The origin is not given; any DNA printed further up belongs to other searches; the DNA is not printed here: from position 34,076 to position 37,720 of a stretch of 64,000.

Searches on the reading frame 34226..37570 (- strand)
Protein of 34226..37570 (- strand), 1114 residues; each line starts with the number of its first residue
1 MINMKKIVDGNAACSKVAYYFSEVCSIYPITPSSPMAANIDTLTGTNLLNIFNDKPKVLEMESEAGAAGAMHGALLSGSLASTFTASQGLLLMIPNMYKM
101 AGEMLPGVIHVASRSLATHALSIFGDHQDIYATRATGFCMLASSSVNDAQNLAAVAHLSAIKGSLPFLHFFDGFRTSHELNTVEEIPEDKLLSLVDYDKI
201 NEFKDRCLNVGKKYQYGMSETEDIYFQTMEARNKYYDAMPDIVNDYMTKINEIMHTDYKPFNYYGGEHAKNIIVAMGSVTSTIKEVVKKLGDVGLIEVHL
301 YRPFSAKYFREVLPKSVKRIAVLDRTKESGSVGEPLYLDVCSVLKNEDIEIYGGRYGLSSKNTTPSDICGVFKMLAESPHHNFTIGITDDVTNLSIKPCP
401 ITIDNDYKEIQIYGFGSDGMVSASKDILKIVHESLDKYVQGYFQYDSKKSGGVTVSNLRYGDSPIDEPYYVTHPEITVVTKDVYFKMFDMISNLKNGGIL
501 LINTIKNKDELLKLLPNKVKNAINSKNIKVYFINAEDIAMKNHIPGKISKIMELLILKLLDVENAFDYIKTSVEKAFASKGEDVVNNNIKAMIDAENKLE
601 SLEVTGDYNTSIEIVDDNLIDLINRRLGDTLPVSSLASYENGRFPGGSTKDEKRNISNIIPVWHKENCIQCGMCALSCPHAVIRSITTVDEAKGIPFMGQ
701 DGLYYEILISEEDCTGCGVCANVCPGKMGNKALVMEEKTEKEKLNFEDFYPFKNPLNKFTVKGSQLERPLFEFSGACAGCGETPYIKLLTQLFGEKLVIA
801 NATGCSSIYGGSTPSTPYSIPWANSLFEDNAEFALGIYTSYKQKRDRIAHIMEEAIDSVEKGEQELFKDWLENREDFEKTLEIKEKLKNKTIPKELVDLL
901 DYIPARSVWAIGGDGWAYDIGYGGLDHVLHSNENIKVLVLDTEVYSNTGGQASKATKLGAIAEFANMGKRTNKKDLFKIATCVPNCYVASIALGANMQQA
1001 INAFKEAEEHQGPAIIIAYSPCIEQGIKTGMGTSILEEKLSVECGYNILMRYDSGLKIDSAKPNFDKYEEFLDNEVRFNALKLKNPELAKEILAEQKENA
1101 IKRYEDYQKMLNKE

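Call 12: search_protein_families(library=pfam, proteins=[window:34226-37570:-])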
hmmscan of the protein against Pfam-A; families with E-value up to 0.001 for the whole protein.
window:34226-37570:- (1114 aa): 15 families
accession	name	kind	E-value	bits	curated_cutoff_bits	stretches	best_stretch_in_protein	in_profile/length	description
PF01855.24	POR_N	-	8.6e-69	232.2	27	1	17-247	2-230/231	Pyruvate flavodoxin/ferredoxin oxidoreductase, thiamine diP-bdg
PF01558.24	POR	-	3.8e-24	86.2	27.4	1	416-592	1-168/173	Pyruvate ferredoxin/flavodoxin oxidoreductase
PF17147.9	PFOR_II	-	4.3e-11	43.5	27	1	269-368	1-102/102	Pyruvate:ferredoxin oxidoreductase core domain II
PF02775.26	TPP_enzyme_C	-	1.5e-09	38.2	21.9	1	904-1017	45-150/151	Thiamine pyrophosphate enzyme, C-terminal TPP binding domain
PF12838.12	Fer4_7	-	5.5e-09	36.8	27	1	667-725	1-49/52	4Fe-4S dicluster domain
PF00037.32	Fer4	-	6.9e-09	35.6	21.1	2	661-684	1-24/24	4Fe-4S binding domain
PF10371.14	EKR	-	2.2e-08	34.2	27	1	618-657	18-55/55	Domain of unknown function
PF14697.11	Fer4_21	-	9.8e-08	32.5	35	1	664-725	4-52/59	4Fe-4S dicluster domain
PF13237.11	Fer4_10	-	1.2e-07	32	25.5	1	707-740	2-35/53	4Fe-4S dicluster domain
PF13484.11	Fer4_16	-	3e-07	31.6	30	1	667-725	1-64/66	4Fe-4S double cluster binding domain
PF12797.12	Fer4_2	-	2.7e-06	27.4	24.5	1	707-725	3-21/22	4Fe-4S binding domain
PF13187.11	Fer4_9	-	3.2e-06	27.5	27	1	667-727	1-50/52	4Fe-4S dicluster domain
PF12837.12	Fer4_6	-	5.5e-06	26.5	25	1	660-683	1-24/24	4Fe-4S binding domain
PF13183.11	Fer4_8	-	2.2e-05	25.3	27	1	666-726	3-66/68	4Fe-4S dicluster domain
PF12800.12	Fer4_4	-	0.00033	21.2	24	0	666-679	2-15/17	4Fe-4S binding domain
